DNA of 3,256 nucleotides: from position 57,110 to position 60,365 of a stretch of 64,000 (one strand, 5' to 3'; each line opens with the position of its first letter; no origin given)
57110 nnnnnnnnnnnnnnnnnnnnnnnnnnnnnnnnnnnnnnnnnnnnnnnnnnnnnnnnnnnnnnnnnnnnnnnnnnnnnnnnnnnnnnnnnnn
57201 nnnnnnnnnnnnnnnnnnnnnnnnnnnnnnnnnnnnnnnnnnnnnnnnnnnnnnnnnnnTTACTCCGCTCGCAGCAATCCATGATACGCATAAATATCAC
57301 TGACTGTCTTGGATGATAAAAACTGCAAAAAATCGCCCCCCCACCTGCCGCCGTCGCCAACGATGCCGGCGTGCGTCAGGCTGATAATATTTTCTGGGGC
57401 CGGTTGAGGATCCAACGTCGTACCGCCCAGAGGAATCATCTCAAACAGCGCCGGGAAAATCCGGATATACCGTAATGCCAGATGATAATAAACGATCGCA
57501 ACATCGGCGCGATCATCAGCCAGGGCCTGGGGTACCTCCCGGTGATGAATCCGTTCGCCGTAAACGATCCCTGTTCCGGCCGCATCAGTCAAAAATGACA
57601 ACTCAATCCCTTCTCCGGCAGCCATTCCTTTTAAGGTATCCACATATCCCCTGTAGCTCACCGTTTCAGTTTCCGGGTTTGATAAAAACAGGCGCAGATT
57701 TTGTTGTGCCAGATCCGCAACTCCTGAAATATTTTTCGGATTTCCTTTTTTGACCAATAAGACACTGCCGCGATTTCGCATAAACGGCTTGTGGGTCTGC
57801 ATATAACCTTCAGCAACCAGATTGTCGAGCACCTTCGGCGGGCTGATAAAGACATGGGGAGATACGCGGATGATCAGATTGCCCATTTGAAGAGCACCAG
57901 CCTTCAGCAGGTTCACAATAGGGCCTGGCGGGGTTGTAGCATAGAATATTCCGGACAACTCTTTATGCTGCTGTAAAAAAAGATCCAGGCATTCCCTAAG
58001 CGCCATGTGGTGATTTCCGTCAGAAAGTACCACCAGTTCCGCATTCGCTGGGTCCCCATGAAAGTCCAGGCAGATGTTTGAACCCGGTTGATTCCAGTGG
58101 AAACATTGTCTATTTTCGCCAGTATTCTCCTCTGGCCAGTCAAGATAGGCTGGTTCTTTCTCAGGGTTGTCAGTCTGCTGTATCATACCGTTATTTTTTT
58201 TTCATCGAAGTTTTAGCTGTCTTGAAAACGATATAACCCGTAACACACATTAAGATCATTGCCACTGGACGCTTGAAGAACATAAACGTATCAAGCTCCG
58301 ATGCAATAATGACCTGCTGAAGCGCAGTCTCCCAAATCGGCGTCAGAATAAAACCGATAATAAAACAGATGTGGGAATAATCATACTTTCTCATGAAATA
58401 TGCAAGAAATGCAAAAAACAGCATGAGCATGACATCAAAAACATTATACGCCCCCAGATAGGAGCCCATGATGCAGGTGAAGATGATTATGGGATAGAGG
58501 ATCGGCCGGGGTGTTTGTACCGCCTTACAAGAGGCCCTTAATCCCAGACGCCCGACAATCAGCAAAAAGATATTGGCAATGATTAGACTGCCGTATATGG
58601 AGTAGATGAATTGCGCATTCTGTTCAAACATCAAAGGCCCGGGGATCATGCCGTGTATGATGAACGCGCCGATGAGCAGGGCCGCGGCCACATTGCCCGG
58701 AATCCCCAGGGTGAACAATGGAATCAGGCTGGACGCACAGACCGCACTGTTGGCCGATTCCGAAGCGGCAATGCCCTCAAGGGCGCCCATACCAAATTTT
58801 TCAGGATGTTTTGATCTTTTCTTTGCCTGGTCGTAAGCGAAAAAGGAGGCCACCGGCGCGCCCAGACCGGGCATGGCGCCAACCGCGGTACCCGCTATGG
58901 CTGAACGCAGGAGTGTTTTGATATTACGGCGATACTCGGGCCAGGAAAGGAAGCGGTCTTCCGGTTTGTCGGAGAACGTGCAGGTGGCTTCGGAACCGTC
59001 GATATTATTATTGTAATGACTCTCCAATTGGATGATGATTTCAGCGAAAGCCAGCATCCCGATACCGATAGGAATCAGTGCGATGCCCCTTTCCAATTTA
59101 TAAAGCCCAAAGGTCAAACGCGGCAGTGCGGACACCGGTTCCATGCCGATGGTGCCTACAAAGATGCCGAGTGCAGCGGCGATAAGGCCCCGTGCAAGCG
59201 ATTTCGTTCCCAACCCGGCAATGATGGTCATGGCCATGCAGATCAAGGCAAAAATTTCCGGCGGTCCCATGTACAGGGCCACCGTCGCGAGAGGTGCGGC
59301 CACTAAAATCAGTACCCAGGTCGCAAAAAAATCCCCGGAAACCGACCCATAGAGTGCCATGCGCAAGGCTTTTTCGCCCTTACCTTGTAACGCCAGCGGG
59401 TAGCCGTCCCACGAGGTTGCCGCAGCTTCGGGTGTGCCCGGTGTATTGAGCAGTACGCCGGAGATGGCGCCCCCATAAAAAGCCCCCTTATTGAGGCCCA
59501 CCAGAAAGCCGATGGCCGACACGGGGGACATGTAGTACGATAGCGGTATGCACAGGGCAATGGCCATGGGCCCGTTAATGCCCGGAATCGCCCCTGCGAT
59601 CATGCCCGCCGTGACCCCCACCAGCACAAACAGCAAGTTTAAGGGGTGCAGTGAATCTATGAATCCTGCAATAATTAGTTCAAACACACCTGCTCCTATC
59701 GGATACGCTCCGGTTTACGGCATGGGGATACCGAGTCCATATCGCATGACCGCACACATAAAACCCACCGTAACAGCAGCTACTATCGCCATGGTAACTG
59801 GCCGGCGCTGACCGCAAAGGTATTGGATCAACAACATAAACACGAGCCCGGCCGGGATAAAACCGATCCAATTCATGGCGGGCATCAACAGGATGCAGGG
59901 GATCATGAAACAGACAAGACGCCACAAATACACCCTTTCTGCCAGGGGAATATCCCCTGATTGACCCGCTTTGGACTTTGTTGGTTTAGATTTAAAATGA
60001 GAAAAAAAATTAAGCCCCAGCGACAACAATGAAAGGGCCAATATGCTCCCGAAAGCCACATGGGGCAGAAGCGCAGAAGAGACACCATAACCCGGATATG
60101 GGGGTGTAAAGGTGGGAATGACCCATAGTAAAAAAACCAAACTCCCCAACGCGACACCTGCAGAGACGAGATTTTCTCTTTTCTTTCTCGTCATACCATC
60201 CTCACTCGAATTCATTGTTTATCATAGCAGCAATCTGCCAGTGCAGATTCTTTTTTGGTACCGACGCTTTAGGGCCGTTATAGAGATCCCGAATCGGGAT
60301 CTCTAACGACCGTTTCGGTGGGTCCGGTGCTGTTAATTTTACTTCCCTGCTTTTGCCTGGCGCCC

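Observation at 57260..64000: AprA/AprB-like flavoprotein / Fe-S pair in reversed order next to a tctCBA tricarboxylate transporter, with no sat or qmo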

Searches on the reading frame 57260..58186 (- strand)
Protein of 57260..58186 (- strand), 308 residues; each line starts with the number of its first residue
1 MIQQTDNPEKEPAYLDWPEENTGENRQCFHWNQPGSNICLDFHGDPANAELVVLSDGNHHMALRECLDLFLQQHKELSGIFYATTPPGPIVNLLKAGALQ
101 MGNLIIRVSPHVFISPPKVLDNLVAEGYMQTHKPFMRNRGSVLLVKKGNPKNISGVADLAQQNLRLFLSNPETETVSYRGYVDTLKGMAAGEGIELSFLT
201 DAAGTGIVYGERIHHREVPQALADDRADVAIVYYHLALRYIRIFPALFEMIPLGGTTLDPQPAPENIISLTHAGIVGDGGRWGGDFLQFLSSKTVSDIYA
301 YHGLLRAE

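Call 5: search_protein_families(library=pfam, proteins=[window:57260-58186:-], max_evalue=0.01)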
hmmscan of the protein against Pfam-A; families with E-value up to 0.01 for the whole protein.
window:57260-58186:- (308 aa): 2 families
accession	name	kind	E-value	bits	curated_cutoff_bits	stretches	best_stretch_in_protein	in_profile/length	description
PF13531.11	SBP_bac_11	-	4.7e-20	72.8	25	1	51-304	1-226/227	Bacterial extracellular solute-binding protein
PF12727.12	PBP_like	-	1.1e-05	25.2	27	1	141-237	71-155/193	PBP superfamily domain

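Call 6: search_protein_families(library=ncbifam, proteins=[window:57260-58186:-], max_evalue=0.01)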
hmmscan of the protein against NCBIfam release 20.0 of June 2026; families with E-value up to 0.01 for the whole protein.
window:57260-58186:- (308 aa): 2 families
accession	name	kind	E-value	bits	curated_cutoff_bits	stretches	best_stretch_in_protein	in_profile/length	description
NF008106.0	PRK10852.1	subfamily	0.0003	19.9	308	1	142-181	123-162/338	thiosulfate ABC transporter substrate-binding protein CysP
TIGR00971.1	3a0106s03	subfamily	0.00046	19.5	155.5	1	142-177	106-141/315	sulfate ABC transporter substrate-binding protein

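Call 43: search_solved_structures(query=window:57260-58183:-, max_evalue=1, show_alignments=1)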
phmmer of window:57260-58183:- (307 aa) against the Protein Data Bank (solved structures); distinct sequences matched with E-value up to 1: 6.
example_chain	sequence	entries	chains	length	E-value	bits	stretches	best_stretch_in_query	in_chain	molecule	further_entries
4jb7_A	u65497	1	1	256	0.00033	22.9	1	129-167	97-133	Accessory colonization factor AcfC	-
3fir_A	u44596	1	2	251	0.033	16.4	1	137-169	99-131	Major antigenic peptide PEB3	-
3fjg_A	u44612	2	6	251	0.046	15.9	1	137-168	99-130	Major antigenic peptide PEB3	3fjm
3fj7_A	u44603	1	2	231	0.056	15.6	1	137-168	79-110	Major antigenic peptide PEB3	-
2hxw_A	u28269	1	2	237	0.057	15.6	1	137-168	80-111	Major antigenic peptide PEB3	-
5um2_A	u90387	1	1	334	0.37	12.9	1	140-174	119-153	ABC transporter sulfate binding protein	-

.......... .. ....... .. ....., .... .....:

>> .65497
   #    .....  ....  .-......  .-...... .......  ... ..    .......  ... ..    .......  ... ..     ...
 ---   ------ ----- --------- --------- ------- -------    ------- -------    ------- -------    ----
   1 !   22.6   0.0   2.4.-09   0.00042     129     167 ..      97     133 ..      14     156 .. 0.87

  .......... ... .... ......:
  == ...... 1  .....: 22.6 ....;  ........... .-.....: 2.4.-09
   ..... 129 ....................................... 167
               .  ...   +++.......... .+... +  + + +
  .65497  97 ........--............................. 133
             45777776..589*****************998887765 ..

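Call 64: find_homologous_proteins(query=window:57260-58183:-, max_evalue=0.00001)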
Query window:57260-58183:- (307 aa): 1837 proteins with E <= 0.00001 among 3512 candidates; the best 120 are listed.
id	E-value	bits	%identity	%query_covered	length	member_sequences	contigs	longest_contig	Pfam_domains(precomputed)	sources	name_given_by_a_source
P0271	9.1e-209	710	100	100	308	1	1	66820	PF13531.12,PF12727.13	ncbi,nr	ncbi:MAG: substrate-binding domain-containing protein [Desulfobacterales bacterium]|nr:substrate-bin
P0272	1.9e-169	581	82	100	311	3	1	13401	PF13531.12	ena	-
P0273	7.4e-168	575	83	96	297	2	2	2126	PF13531.12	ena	-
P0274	1.4e-164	565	79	100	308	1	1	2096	PF13531.12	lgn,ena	-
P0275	2.0e-158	544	75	99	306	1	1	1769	PF13531.12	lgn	-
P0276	3.4e-158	544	75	100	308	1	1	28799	PF13531.12,PF12727.13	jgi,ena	-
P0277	2.5e-148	511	76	96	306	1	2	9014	PF13531.12,PF12727.13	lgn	-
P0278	5.9e-148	510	76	95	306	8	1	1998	PF13531.12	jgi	jgi:hypothetical protein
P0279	7.4e-147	506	74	96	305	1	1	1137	PF13531.12,PF12727.13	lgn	-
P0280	4.8e-146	504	72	99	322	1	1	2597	PF13531.12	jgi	-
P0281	6.8e-146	503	70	99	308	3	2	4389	PF13531.12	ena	-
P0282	1.2e-143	496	70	99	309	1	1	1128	PF13531.12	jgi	-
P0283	9.9e-141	486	69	99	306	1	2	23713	PF13531.12,PF12727.13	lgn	-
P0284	1.2e-140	486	71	95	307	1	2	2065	PF13531.12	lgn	-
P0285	2.2e-140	485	68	99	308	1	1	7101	PF13531.12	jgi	-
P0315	1.5e-130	453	69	95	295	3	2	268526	PF13531.12,PF12727.13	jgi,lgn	-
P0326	1.8e-125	436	61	96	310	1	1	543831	PF13531.12,PF12727.13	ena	-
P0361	4.8e-117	408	59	95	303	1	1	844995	PF13531.12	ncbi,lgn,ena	-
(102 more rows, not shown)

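Call 65: find_encoding_contigs(protein=P0271, flank=10000, max_places=3)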
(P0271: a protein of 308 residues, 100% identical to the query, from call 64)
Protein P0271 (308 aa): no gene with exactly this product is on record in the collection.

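Call 72: find_encoding_contigs(protein=P0361, flank=8000, max_places=1)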
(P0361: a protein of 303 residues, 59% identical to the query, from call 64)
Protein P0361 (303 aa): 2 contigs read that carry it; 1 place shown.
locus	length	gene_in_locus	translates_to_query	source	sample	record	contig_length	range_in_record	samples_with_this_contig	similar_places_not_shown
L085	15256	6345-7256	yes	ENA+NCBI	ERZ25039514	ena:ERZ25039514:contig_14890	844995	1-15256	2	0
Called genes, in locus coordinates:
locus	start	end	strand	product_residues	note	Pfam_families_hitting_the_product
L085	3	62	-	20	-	?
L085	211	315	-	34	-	-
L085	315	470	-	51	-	-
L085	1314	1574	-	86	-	-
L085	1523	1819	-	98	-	PF00890:FAD_binding_2 (weak)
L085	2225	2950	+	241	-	PF00027:cNMP_binding, PF13545:HTH_Crp_2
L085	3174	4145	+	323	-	PF03401:TctC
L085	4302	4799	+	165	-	PF07331:TctB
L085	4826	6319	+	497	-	PF01970:TctA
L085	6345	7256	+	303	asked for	PF13531:SBP_bac_11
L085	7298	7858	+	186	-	PF00571:CBS (faint)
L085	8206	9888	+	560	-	PF00924:MS_channel_2nd, PF21082:MS_channel_3rd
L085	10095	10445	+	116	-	-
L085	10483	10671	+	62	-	-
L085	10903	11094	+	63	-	PF13370:Fer4_13, PF13459:Fer4_15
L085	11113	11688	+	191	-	PF00210:Ferritin, PF02915:Rubrerythrin, PF21349:RUBY_RBDX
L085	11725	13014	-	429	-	PF00285:Citrate_synt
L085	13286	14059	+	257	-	PF00005:ABC_tran, PF02463:SMC_N, PF13304:AAA_21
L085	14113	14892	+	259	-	PF00497:SBP_bac_3, PF10613:Lig_chan-Glu_bd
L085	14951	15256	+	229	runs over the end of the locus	PF00528:BPD_transp_1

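Call 73: find_encoding_contigs(protein=P0315, flank=8000, max_places=1)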
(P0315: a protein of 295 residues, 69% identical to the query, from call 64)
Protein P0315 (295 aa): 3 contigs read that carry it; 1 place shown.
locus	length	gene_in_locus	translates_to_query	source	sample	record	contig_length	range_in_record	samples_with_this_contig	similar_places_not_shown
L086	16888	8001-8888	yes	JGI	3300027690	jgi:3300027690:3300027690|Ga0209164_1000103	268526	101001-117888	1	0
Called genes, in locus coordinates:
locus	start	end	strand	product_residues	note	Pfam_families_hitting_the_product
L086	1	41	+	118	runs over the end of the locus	PF04358:DsrC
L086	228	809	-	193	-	PF01965:DJ-1_PfpI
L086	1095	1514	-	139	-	-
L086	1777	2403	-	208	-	PF00313:CSD, PF06961:DUF1294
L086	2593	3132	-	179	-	-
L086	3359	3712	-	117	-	-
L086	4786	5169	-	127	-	-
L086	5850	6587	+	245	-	PF13483:Lactamase_B_3, PF12706:Lactamase_B_2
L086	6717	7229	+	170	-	PF13886:TM7S3_TM198 (weak)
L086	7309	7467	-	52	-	-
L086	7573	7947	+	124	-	-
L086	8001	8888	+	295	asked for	PF13531:SBP_bac_11, PF12727:PBP_like (weak)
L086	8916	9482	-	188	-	PF08212:Lipocalin_2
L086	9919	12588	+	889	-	PF04392:ABC_sub_bind (faint), PF08448:PAS_4, PF00512:HisKA, PF02518:HATPase_c, PF00072:Response_reg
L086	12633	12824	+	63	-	-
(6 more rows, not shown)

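Call 74: find_encoding_contigs(protein=P0326, flank=8000, max_places=1)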
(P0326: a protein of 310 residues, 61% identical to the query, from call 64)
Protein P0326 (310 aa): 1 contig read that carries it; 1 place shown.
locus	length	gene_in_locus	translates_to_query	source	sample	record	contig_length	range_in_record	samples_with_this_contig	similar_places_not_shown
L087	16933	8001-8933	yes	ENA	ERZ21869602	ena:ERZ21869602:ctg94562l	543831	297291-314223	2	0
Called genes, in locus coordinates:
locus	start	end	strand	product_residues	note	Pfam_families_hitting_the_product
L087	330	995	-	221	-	PF14196:ATC_hydrolase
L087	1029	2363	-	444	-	PF01979:Amidohydro_1, PF07969:Amidohydro_3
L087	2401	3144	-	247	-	PF14196:ATC_hydrolase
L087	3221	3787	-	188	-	PF06610:AlaE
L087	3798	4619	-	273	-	PF00392:GntR, PF07729:FCD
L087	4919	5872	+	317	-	PF03401:TctC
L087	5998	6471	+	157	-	PF07331:TctB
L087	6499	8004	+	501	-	PF01970:TctA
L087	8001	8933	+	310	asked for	PF13531:SBP_bac_11, PF12727:PBP_like (weak)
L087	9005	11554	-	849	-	PF07992:Pyr_redox_2 (weak), PF01266:DAO (weak), PF13450:NAD_binding_8 (weak), PF00037:Fer4 (weak), PF12837:Fer4_6 (weak), PF12838:Fer4_7 (weak), PF13187:Fer4_9 (weak), PF02662:FlpD, +9 more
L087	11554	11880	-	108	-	PF00037:Fer4 (faint), PF12838:Fer4_7 (weak), PF13187:Fer4_9 (faint)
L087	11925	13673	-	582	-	PF00890:FAD_binding_2, PF02910:Succ_DH_flav_C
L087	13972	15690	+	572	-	PF12797:Fer4_2 (faint), PF13183:Fer4_8, PF12838:Fer4_7 (weak), PF13183:Fer4_8, PF13187:Fer4_9, PF13237:Fer4_10, PF13534:Fer4_17 (weak)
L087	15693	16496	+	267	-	PF02754:CCG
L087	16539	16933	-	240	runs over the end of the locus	PF00027:cNMP_binding, PF13545:HTH_Crp_2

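Call 77: predict_structure(alignment_id=A3)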
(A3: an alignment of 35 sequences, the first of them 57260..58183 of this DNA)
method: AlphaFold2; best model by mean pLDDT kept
length: 307 residues; sequences in the alignment: 35
mean_pLDDT: 86.4   pTM: 0.84
mean pLDDT of the five models: 86.4, 83.8, 83.7, 83.0, 81.5
residues with pLDDT >= 90: 171; 70-90: 107; 50-70: 18; < 50: 11
segments of 3 or more residues with pLDDT < 50: 1-9
pLDDT, mean of each block of 10 residues (from residue 1): 42 71 59 73 89 86 93 92 82 85 87 93 93 94 96 93 90 84 93 84 78 84 95 93 94 89 89 94 96 96 91
secondary structure, 60 per line:
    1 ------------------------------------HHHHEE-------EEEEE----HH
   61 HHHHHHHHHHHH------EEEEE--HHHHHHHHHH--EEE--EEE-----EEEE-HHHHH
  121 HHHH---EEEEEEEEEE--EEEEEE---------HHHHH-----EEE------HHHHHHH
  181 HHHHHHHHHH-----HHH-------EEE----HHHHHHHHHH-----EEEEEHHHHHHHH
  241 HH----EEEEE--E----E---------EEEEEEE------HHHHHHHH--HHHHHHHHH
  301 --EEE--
elements in order: H37-40 E50-54 H59-72 E79-83 H86-95 E98-100 E103-105 E111-114 H116-124 E128-137 E140-145 H155-159 E165-167 H174-190 E206-208 H213-222 E228-232 H233-242 E247-251 E269-275 H282-289 H292-300 E303-305

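Call 79: fold_search(model_id=the predicted structure, library=pdb)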
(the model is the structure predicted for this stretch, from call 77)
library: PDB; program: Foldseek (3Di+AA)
matches with E <= 10: 1214; with E <= 0.001: 903
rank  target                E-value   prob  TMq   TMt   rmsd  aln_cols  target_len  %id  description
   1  4kd5_A                8.0e-14  1.00  0.61  0.79   3.7       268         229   14  substrate binding domain of putative molybdenum ABC transporter from Clostridium difficile (released 2013-05-08)
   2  4kd5_D                2.7e-13  1.00  0.59  0.76   3.8       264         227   13  substrate binding domain of putative molybdenum ABC transporter from Clostridium difficile (released 2013-05-08)
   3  4jb7                  4.8e-13  1.00  0.60  0.76   3.9       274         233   16  1.42 Angstrom resolution crystal structure of accessory colonization factor AcfC (acfC) in complex with D-aspartic acid (released 2013-04-17)
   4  3fj7_A                8.5e-13  1.00  0.59  0.75   4.1       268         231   15  Crystal structure of L-phospholactate Bound PEB3 (released 2009-03-10)
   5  8zj8_B                3.4e-12  1.00  0.58  0.76   4.1       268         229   15  Acinetobacter baumannii ModA with molybdate H2O2 (released 2024-12-11)
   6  1wod                  4.7e-12  1.00  0.58  0.75   4.1       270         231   12  CRYSTAL STRUCTURE OF MODA, A MOLYBDATE PROTEIN, COMPLEXED WITH TUNGSTATE (released 1997-12-17)
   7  8zj8_A                5.7e-12  1.00  0.59  0.78   3.9       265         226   15  Acinetobacter baumannii ModA with molybdate H2O2 (released 2024-12-11)
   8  2hxw_B                6.1e-12  1.00  0.59  0.76   4.1       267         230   15  Crystal Structure of Peb3 from Campylobacter jejuni (released 2007-05-01)
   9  8zj6                  6.5e-12  1.00  0.60  0.78   3.9       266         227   14  Acinetobacter baumannii ModA with molybdate DTT (released 2024-12-11)
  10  4kd5_B                6.5e-12  1.00  0.59  0.76   3.6       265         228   14  substrate binding domain of putative molybdenum ABC transporter from Clostridium difficile (released 2013-05-08)
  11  3fir_A                6.5e-12  1.00  0.58  0.74   4.3       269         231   15  Crystal structure of Glycosylated K135E PEB3 (released 2009-03-10)
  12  2hxw_A                9.5e-12  1.00  0.56  0.73   4.4       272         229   15  Crystal Structure of Peb3 from Campylobacter jejuni (released 2007-05-01)
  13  3axf_A                1.1e-11  1.00  0.59  0.76   3.8       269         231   12  Perrhenate binding to A11C/R153C ModA mutant (released 2012-02-01)
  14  8k8k                  1.3e-11  1.00  0.60  0.77   3.8       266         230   13  Structure of Klebsiella pneumonia ModA (released 2023-11-01)
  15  7tav_A                1.4e-11  1.00  0.54  0.70   4.1       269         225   15  Crystal Structure of the PBP2_YvgL_like protein Lmo1041 from Listeria monocytogene (released 2021-12-29)
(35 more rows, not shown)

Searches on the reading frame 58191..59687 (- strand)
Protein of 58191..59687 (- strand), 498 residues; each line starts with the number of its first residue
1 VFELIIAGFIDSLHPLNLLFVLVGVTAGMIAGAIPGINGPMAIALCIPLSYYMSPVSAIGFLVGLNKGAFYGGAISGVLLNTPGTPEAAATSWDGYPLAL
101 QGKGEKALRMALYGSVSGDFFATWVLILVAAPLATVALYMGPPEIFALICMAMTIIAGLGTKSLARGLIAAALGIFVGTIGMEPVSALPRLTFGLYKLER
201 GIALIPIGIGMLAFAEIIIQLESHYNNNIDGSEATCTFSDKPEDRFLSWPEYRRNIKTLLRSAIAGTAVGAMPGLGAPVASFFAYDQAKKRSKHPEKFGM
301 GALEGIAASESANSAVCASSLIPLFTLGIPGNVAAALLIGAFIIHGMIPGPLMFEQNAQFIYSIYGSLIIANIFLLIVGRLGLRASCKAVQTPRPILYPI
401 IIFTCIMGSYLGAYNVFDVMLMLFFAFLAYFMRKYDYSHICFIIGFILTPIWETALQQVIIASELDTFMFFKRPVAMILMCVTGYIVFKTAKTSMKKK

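Call 5: search_protein_families(library=pfam, proteins=[window:58191-59687:-], max_evalue=0.01)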
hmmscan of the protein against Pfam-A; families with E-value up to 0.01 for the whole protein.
window:58191-59687:- (498 aa): 1 family
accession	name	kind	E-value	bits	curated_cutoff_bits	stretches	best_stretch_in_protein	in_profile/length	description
PF01970.21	TctA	-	2.4e-138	461.8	28.9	1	18-443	1-422/423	Tripartite tricarboxylate transporter TctA family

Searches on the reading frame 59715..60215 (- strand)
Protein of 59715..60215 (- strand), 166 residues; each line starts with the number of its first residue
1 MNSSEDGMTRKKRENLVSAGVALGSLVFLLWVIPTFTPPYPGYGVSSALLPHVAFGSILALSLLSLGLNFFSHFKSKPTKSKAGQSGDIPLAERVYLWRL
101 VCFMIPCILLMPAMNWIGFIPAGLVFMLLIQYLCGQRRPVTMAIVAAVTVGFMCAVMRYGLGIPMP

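Call 5: search_protein_families(library=pfam, proteins=[window:59715-60215:-], max_evalue=0.01)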
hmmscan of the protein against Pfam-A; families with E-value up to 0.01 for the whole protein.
window:59715-60215:- (166 aa): 1 family
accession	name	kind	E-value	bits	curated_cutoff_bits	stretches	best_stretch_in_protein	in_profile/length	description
PF07331.16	TctB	-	4.8e-11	43.4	29.1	1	26-166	8-137/137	Tripartite tricarboxylate transporter TctB family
